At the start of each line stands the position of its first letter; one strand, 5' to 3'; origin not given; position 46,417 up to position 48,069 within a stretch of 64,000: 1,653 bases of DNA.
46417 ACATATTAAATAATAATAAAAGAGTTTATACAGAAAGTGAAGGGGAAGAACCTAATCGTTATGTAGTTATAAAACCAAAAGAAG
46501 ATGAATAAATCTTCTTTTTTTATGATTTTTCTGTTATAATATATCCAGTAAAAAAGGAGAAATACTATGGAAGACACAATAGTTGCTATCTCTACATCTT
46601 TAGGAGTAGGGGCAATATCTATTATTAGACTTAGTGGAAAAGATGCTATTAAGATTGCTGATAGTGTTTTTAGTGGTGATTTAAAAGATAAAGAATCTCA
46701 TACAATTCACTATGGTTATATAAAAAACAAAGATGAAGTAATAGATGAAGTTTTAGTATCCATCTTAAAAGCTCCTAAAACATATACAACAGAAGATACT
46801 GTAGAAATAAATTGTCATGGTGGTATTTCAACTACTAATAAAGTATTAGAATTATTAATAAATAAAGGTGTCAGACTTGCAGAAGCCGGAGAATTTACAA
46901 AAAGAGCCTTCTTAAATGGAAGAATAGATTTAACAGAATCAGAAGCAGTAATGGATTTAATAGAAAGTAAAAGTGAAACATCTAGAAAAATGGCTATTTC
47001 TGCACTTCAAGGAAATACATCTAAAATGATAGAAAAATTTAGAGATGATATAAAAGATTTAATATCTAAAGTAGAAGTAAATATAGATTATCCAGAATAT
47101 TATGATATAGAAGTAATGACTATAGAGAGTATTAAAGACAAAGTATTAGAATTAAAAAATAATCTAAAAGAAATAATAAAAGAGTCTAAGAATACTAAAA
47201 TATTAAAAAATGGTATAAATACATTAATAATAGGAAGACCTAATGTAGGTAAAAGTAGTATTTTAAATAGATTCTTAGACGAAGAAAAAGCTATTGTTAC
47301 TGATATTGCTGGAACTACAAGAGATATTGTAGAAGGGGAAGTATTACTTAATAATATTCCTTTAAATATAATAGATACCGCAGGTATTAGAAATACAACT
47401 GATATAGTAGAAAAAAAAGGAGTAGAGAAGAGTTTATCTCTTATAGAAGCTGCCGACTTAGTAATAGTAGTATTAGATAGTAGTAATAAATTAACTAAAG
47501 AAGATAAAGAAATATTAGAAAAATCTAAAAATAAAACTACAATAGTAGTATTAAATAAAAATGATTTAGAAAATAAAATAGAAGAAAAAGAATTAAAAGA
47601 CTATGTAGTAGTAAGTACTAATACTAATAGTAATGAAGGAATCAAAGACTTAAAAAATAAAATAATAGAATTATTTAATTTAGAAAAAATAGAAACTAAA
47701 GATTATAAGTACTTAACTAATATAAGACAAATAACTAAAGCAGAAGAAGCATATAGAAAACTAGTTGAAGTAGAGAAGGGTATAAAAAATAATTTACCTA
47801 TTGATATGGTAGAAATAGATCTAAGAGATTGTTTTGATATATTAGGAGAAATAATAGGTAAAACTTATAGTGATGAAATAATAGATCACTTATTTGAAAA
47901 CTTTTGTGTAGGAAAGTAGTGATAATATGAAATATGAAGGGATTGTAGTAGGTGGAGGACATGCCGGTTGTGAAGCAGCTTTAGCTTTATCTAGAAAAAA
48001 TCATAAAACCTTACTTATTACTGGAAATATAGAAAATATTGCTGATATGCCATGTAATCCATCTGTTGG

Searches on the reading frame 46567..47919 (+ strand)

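Call 87: search_protein_families(library=pfam, proteins=[window:46567-47919:+], max_evalue=0.00001)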
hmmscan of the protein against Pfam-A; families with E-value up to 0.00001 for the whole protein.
window:46567-47919:+ (450 aa): 6 families
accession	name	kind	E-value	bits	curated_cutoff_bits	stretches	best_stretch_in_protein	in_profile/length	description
PF12631.12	MnmE_helical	-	1.2e-53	182.8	40.1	1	122-447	1-211/211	MnmE helical domain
PF10396.14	TrmE_N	-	1.1e-42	145.4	29.8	1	4-119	1-117/117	GTP-binding protein TrmE N-terminus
PF01926.29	MMR_HSR1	-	9e-27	93.9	21.9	1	220-331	3-113/113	50S ribosome-binding GTPase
PF02421.24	FeoB_N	-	1.3e-10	41.5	27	1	219-366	3-156/156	Ferrous iron transport protein B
PF00071.28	Ras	-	2.8e-06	27.4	21.6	1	220-341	3-125/162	Ras family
PF08477.19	Roc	-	3.8e-06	27.6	27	0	220-333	3-119/119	Ras of Complex, Roc, domain of DAPkinase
